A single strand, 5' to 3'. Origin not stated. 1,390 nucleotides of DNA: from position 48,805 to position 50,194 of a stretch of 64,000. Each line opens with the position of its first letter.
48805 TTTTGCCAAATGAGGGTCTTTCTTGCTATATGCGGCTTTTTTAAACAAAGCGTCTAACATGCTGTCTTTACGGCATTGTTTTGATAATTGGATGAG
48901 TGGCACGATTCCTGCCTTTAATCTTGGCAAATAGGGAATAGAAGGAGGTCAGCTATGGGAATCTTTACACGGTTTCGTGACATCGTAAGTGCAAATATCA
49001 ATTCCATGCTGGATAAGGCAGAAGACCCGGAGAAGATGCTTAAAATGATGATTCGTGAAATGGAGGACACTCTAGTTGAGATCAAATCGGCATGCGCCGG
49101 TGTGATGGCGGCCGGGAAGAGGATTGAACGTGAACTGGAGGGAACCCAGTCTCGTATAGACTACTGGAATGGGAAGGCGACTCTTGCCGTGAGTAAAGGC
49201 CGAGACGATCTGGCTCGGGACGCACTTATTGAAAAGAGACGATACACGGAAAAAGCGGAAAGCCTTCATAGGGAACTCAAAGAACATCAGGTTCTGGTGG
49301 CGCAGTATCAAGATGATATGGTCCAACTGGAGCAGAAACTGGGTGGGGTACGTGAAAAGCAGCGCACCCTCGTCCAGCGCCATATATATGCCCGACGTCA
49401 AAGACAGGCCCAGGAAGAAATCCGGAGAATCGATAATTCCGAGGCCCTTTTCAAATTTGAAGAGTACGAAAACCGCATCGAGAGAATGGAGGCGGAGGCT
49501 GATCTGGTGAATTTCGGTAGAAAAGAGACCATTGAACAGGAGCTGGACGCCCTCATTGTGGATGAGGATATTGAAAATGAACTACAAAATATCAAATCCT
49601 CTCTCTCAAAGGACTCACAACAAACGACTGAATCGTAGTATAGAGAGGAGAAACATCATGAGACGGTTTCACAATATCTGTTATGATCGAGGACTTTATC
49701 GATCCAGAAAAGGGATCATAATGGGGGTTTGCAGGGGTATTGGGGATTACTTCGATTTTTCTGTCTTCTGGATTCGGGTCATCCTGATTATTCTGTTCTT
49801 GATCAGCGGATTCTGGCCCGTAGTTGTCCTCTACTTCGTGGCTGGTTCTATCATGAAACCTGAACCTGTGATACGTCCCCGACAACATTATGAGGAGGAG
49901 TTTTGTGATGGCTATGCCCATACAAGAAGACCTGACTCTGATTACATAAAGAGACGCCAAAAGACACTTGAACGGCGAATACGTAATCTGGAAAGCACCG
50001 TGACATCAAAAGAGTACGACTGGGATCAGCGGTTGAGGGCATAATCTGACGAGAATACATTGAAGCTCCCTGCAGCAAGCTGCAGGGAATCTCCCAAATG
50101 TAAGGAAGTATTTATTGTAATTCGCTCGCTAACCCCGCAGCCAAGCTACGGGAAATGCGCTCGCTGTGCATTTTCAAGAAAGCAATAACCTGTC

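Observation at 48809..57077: Duplicated sigma-54 promoter-pspA-pspC modules interleaved with an ECF sigma/anti-sigma pair, three toast-rack (DUF4097) proteins and a BamE-like lipoprotein, with no pspF nearby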

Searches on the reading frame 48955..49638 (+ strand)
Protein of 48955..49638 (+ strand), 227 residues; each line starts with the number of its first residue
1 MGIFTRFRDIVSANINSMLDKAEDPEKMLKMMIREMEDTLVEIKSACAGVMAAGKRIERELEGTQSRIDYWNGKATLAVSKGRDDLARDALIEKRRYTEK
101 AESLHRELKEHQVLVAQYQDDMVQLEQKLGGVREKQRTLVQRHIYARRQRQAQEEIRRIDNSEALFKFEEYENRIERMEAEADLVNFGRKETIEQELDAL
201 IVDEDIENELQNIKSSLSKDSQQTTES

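Call 3: search_protein_families(library=pfam, proteins=[window:48955-49638:+], max_evalue=0.01)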
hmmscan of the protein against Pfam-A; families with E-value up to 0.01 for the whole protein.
window:48955-49638:+ (227 aa): 2 families
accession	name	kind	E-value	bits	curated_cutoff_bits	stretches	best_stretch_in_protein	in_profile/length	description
PF04012.17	PspA_IM30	-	2.9e-44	151.8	33.9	1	2-215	1-216/220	PspA/IM30 family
PF21940.1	Pfc11_Rna14-15-ID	-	0.0028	18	27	1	89-135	14-60/111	Pfc11 Rna14/15 interacting domain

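Call 11: find_encoding_contigs(protein=window:48955-49638:+, flank=10000, max_places=6)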
Protein window:48955-49638:+ (227 aa): 2 contigs read that carry it; 2 places shown.
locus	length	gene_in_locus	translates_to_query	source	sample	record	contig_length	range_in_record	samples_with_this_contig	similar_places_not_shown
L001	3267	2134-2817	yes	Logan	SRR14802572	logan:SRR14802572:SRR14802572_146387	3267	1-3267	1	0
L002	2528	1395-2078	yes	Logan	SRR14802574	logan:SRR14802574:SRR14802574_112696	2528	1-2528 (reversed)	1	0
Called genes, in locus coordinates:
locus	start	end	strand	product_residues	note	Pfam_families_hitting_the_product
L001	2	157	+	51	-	?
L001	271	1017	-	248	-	PF00753:Lactamase_B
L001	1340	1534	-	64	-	-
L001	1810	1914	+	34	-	-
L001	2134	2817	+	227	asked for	PF04012:PspA_IM30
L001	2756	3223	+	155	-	PF04024:PspC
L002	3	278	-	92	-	?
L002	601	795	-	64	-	-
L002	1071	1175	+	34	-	-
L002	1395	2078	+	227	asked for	PF04012:PspA_IM30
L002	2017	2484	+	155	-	PF04024:PspC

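Call 13: find_related_loci(query=window:48955-49638:+, collection=genome_contigs, flank=10000)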
Query window:48955-49638:+ (227 aa) in genome_contigs; peptide patterns used: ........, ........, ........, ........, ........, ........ (x = any residue, [..] = any of these).
76 stretches matched a pattern; 3 encode a relative of the query (tblastn E <= 1e-3); 3 distinct loci.
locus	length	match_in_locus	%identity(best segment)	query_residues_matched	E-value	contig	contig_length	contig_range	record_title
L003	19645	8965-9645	91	1-227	6e-140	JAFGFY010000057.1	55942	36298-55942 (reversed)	MAG: Deltaproteobacteria bacterium isolate Zod_Metabat.1351 k87_1131305, whole genome shotgun sequence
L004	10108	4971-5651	90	1-227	3e-137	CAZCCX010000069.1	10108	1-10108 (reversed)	MAG TPA_asm: uncultured Desulfobacteraceae bacterium isolate binchicken_co89_617 genome assembly, contig: NODE_13489_len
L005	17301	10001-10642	58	1-214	2e-81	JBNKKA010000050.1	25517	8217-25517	MAG: Desulfobacteraceae bacterium isolate H1H2.bin.7.permissive NODE_50_length_25517_cov_4.188640, whole genome shotgun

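Call 22: search_protein_families(library=pfam, proteins=[L005:8666-9817:-, L005:11306-12631:-, L005:12694-13482:-, L005:6752-8635:+, L005:5327-6292:-, L005:13754-14197:+, L005:14614-15561:+, L005:15885-16970:+, L005:10920-11309:+], max_evalue=0.001)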
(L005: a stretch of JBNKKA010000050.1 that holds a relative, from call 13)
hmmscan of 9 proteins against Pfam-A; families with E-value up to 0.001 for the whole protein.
L005:8666-9817:- (383 aa): 6 families
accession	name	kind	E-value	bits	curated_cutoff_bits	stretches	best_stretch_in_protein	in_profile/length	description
PF00158.32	Sigma54_activat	-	6.1e-58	195.6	20.2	1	27-187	3-163/168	Sigma-54 interaction domain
PF25601.1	AAA_lid_14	-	3.5e-20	72.1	27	1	197-264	1-67/87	AAA+ ATPase lid domain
PF14532.12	Sigma54_activ_2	-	9.7e-20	71.6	25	1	26-196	1-138/138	Sigma-54 interaction domain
PF07728.20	AAA_5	-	2.8e-08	34.3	22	1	48-185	1-138/139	AAA domain (dynein-related subfamily)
PF02954.25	HTH_8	-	1.2e-06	28.5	22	1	327-360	8-38/42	Bacterial regulatory protein, Fis family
PF01078.27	Mg_chelatase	-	3.6e-05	23.7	20.3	0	104-167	93-158/207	Magnesium chelatase, subunit ChlI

L005:11306-12631:- (441 aa): 1 family
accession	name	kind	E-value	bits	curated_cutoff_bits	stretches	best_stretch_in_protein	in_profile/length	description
PF06123.17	CreD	-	1.7e-158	528.4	23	1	18-436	2-428/428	Inner membrane protein CreD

L005:12694-13482:- (262 aa): 4 families
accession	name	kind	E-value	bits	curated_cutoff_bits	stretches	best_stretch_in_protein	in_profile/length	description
PF00702.32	Hydrolase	-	1.9e-21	77.7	26.4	1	36-215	4-181/191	haloacid dehalogenase-like hydrolase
PF13419.12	HAD_2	-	1.3e-14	55.1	23.8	1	36-231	1-177/178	Haloacid dehalogenase-like hydrolase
PF13242.12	Hydrolase_like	-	9.1e-07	29.1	22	1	187-238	3-54/75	HAD-hyrolase-like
PF12710.13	HAD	-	1.2e-06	29.6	27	1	36-213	1-180/189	haloacid dehalogenase-like hydrolase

L005:6752-8635:+ (627 aa): 2 families
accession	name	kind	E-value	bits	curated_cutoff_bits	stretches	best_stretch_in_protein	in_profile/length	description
PF07228.17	SpoIIE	-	4.4e-43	147.9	25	1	426-616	2-190/192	Stage II sporulation protein E (SpoIIE)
PF00672.30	HAMP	-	2.3e-06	28.3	25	1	318-370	1-53/53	HAMP domain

L005:5327-6292:- (321 aa): 4 families
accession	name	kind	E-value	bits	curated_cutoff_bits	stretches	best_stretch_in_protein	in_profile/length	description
PF00805.28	Pentapeptide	-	2.8e-57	190.2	20.2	8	143-182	1-40/40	Pentapeptide repeats (8 copies)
PF13576.12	Pentapeptide_3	-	5.2e-27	94.2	27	3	64-100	8-47/48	Pentapeptide repeats (9 copies)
PF13599.13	Pentapeptide_4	-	7.9e-23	80.8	38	2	143-213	6-76/78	Pentapeptide repeat region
PF25296.1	Decapeptide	-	1.2e-05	25.5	45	0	66-109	16-59/74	Decapeptide repeat region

L005:13754-14197:+ (147 aa): 1 family
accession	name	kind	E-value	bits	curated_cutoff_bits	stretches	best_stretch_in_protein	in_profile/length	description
PF11376.13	DUF3179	-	4.6e-06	26.7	27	1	100-147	14-64/292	Protein of unknown function (DUF3179)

L005:14614-15561:+ (315 aa): 1 family
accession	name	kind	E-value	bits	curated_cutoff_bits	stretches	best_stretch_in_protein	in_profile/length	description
PF00892.27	EamA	-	1.3e-32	113.4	28.2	2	163-295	4-132/135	EamA-like transporter family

L005:15885-16970:+ (361 aa): 1 family
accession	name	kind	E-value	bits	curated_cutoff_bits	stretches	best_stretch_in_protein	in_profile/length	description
PF00793.26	DAHP_synth_1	-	8e-82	274.6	25.5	1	41-339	8-268/270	DAHP synthetase I family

L005:10920-11309:+ (129 aa): 1 family
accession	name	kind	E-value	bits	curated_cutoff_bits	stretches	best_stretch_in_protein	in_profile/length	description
PF04024.17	PspC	-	8.2e-13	48.4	25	1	11-68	1-57/58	PspC domain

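Call 27: find_homologous_proteins(query=L005:8666-9817:-, max_evalue=1e-40)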
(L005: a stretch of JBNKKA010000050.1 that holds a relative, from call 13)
Query L005:8666-9817:- (383 aa): 7999 proteins with E <= 1e-40 among 8000 candidates; the best 120 are listed.
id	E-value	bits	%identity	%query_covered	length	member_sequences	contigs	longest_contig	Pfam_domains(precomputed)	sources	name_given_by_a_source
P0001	2.6e-253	858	100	100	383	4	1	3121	PF00158.33,PF25601.2,PF02954.26,PF14532.13,PF07728.21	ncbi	-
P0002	2.0e-196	671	82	98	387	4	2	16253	PF00158.33,PF25601.2,PF02954.26,PF14532.13,PF07728.21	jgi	jgi:psp operon transcriptional activator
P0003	5.3e-179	613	76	100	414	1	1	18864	PF00158.33,PF25601.2,PF02954.26,PF14532.13,PF07728.21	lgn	-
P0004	9.1e-171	586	77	92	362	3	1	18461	PF00158.33,PF25601.2,PF02954.26,PF14532.13,PF07728.21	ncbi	ncbi:MAG: phage shock protein operon transcriptional activator [Desulfosarcinaceae bacterium]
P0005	6.3e-168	577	76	92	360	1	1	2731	PF00158.33,PF25601.2,PF02954.26,PF14532.13,PF07728.21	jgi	jgi:psp operon transcriptional activator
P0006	2.1e-167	575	75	93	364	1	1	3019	PF00158.33,PF25601.2,PF02954.26,PF14532.13,PF07728.21,PF01078.28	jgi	jgi:psp operon transcriptional activator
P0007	2.9e-167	575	75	93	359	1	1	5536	PF00158.33,PF25601.2,PF14532.13,PF07728.21,PF01078.28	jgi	jgi:psp operon transcriptional activator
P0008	1.5e-166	572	74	95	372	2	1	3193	PF00158.33,PF25601.2,PF02954.26,PF14532.13,PF07728.21,PF01078.28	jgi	jgi:psp operon transcriptional activator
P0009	2.0e-165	569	76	93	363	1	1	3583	PF00158.33,PF25601.2,PF02954.26,PF14532.13,PF07728.21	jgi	jgi:psp operon transcriptional activator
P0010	7.4e-165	567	77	90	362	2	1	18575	PF00158.33,PF25601.2,PF02954.26,PF14532.13,PF07728.21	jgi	jgi:psp operon transcriptional activator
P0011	6.5e-164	564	71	96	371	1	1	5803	PF00158.33,PF25601.2,PF02954.26,PF14532.13,PF07728.21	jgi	jgi:psp operon transcriptional activator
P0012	1.4e-163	563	73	96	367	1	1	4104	PF00158.33,PF25601.2,PF02954.26,PF14532.13,PF07728.21,PF01078.28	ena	-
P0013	3.4e-161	555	72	96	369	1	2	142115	PF00158.33,PF25601.2,PF14532.13,PF07728.21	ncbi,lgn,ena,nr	ncbi:MAG: phage shock protein operon transcriptional activator [Desulfosarcinaceae bacterium]|nr:pha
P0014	9.1e-126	438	63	89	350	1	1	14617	PF00158.33,PF25601.2,PF14532.13,PF07728.21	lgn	-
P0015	2.7e-125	437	60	91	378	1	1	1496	PF00158.33,PF25601.2,PF02954.26,PF14532.13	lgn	-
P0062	7.5e-122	425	60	89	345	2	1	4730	PF00158.33,PF25601.2,PF02954.26,PF14532.13,PF07728.21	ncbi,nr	ncbi:MAG: phage shock protein operon transcriptional activator [Deltaproteobacteria bacterium]|nr:ph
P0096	4.9e-121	423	60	89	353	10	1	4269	PF00158.33,PF25601.2,PF02954.26,PF14532.13,PF07728.21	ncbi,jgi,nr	ncbi:MAG: phage shock protein operon transcriptional activator [Deltaproteobacteria bacterium]|jgi:p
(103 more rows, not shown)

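Call 30: find_encoding_contigs(protein=P0013, flank=6000, max_places=2)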
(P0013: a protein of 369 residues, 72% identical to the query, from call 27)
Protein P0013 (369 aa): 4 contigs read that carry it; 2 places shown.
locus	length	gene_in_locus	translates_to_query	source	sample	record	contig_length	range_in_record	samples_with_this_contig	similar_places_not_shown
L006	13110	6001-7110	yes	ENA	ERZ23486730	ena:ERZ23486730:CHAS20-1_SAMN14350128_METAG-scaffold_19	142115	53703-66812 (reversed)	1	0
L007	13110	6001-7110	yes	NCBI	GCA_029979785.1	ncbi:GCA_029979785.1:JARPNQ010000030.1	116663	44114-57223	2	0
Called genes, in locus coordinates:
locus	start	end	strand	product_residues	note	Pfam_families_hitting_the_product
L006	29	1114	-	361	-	PF00793:DAHP_synth_1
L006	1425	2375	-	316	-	PF00892:EamA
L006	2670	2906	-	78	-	PF11376:DUF3179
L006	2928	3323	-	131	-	-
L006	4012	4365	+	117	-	PF05050:Methyltransf_21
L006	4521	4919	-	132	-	PF04024:PspC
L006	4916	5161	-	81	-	-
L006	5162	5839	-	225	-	PF04012:PspA_IM30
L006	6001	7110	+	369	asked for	PF00158:Sigma54_activat, PF14532:Sigma54_activ_2, PF07728:AAA_5, PF25601:AAA_lid_14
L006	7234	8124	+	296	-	-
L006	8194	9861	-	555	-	PF07228:SpoIIE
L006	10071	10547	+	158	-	-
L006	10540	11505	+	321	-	-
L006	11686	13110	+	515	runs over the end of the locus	PF02219:MTHFR, PF12225:DUF5981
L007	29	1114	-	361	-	PF00793:DAHP_synth_1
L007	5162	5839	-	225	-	PF04012:PspA_IM30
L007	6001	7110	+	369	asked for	PF00158:Sigma54_activat, PF14532:Sigma54_activ_2, PF07728:AAA_5, PF25601:AAA_lid_14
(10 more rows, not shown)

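Call 31: find_encoding_contigs(protein=P0014, flank=8000, max_places=2)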
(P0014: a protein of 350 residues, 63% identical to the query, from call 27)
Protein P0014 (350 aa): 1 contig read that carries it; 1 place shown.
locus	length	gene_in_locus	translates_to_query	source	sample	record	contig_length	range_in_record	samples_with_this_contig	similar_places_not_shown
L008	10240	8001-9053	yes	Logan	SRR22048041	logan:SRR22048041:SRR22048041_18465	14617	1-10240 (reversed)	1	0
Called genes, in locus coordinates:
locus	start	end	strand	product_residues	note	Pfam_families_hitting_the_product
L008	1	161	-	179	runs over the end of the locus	PF04350:PilO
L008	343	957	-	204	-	PF05137:PilN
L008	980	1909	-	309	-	PF11104:PilM_2 (faint)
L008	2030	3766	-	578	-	PF05157:MshEN, PF00437:T2SSE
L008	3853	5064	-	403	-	PF00482:T2SSF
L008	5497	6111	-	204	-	PF00027:cNMP_binding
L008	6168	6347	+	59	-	-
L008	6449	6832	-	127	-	PF04024:PspC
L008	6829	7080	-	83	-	-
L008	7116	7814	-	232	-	PF04012:PspA_IM30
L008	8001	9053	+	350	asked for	PF00158:Sigma54_activat, PF14532:Sigma54_activ_2, PF07728:AAA_5 (weak), PF25601:AAA_lid_14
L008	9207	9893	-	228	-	PF07589:PEP_exosort_dom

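Call 33: find_encoding_contigs(protein=P0062, flank=5000, max_places=3)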
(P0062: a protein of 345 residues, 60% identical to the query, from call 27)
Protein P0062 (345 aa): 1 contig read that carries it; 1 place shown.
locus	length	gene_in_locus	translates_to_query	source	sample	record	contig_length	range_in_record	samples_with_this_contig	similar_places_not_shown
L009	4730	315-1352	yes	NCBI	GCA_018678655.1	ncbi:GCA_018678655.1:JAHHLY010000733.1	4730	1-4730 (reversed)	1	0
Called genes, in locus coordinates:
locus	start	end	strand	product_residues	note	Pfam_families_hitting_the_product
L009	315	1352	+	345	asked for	PF00158:Sigma54_activat, PF14532:Sigma54_activ_2, PF07728:AAA_5 (weak), PF25601:AAA_lid_14, PF02954:HTH_8 (weak)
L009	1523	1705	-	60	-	-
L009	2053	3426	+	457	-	PF02646:RmuC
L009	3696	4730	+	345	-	PF07690:MFS_1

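Call 34: find_encoding_contigs(protein=P0096, flank=5000, max_places=3)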
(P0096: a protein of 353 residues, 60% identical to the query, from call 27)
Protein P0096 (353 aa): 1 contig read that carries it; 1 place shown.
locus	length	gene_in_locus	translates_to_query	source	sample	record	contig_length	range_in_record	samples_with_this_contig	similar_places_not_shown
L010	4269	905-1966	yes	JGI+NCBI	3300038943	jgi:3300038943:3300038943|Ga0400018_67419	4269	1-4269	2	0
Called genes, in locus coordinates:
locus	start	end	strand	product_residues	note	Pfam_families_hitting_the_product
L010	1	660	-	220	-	PF04012:PspA_IM30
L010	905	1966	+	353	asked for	PF00158:Sigma54_activat, PF14532:Sigma54_activ_2, PF07728:AAA_5, PF25601:AAA_lid_14, PF02954:HTH_8 (weak)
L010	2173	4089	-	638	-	PF00724:Oxidored_FMN, PF01494:FAD_binding_3 (faint), PF01207:Dus (weak), PF07992:Pyr_redox_2, PF12831:FAD_oxidored (weak), PF13450:NAD_binding_8, PF13738:Pyr_redox_3, PF00070:Pyr_redox, +6 more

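Call 50: search_protein_families(library=ncbifam, proteins=[window:48955-49638:+, L005:8666-9817:-], max_evalue=0.01)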
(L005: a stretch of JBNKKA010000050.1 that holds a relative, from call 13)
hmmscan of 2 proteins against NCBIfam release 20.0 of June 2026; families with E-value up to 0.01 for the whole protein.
window:48955-49638:+ (227 aa): 3 families
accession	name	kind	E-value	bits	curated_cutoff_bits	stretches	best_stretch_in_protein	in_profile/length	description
TIGR02977.1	phageshock_pspA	equivalog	1.7e-72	243.7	242.95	1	1-218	1-218/219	phage shock protein PspA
NF007974.0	PRK10698.1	equivalog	2.8e-56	190.7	336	1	1-222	1-222/222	phage shock protein PspA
NF045984.1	StressProtLiaH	equivalog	3.2e-23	82.6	380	1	3-223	2-221/225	stress responsive protein LiaH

L005:8666-9817:- (383 aa): 28 families (the best 25 are shown)
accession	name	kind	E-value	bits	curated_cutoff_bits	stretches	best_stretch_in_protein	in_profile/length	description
TIGR02974.1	phageshock_pspF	equivalog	2.2e-138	461.1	443.55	1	26-361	2-336/336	phage shock protein operon transcriptional activator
NF008622.0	PRK11608.1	equivalog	2.7e-115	384.9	529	1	24-362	7-324/329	phage shock protein operon transcriptional activator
NF003451.0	PRK05022.1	equivalog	2e-89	300.7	476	1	19-354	186-501/512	nitric oxide reductase transcriptional regulator NorR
TIGR01817.1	nifA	equivalog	2.3e-85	287.4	528.85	1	23-354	196-520/534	nif-specific transcriptional activator NifA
TIGR01818.1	ntrC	equivalog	2.1e-81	274.1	558.6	1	23-352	134-454/463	nitrogen regulation protein NR(I)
NF038308.1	RNA_repair_RtcR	equivalog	1e-76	258.9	650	1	27-350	184-500/530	RNA repair transcriptional activator RtcR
TIGR02915.1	PEP_resp_reg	equivalog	1.6e-75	254.6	502.6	1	21-289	137-405/445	PEP-CTERM-box response regulator transcription factor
NF008469.0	PRK11361.1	equivalog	4.3e-75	253.2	714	1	23-262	143-381/461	acetoacetate metabolism transcriptional regulator AtoC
NF041946.1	LuxO_transreg_Vib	equivalog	2.5e-72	244.2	800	1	10-364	120-460/463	quorum-sensing sigma-54 dependent transcriptional regulator LuxO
NF011958.0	PRK15429.1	equivalog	3.2e-71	240.9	830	1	24-261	380-616/692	formate hydrogenlyase transcriptional activator FlhA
NF041552.1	TF_PrdR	equivalog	9.6e-71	238.8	795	1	19-264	263-507/577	sigma-54 dependent transcriptional regulator PrdR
NF050807.1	TransRegFlbDCaul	equivalog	2.4e-70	237.6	750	1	41-361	136-438/454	sigma-54-dependent transcriptional regulator FlbD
TIGR02329.1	propionate_PrpR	equivalog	1.4e-68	231.9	499.2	1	10-301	199-492/526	propionate catabolism operon regulatory protein PrpR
NF008176.1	PRK10923.1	equivalog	9.9e-68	228.8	620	1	37-352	155-457/469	nitrogen regulation protein NR(I)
NF041906.1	V4R_TF_MobR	exception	6.4e-66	223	999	1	22-260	231-468/544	phenol degradation transcriptional regulator MobR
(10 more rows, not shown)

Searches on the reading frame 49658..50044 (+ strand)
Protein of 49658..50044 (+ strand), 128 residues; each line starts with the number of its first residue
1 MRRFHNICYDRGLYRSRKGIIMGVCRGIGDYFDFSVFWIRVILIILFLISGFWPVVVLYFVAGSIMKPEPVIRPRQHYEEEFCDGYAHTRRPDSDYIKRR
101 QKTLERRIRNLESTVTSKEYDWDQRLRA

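Call 3: search_protein_families(library=pfam, proteins=[window:49664-50044:+], max_evalue=0.01)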
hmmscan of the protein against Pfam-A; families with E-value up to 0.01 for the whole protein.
window:49664-50044:+ (126 aa): 1 family
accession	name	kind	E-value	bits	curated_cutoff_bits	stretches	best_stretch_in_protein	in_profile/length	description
PF04024.17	PspC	-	1.7e-14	53.8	25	1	9-66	1-57/58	PspC domain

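Call 50: search_protein_families(library=ncbifam, proteins=[window:49658-50044:+], max_evalue=0.01)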
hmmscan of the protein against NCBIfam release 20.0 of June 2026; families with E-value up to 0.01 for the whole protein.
window:49658-50044:+ (128 aa): 2 families
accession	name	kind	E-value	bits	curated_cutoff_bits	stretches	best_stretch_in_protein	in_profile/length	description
TIGR02978.1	phageshock_pspC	equivalog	4.4e-29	100.8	104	1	11-127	2-119/121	envelope stress response membrane protein PspC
NF007973.0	PRK10697.1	equivalog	7.3e-14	51.7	136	1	6-127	3-117/119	envelope stress response membrane protein PspC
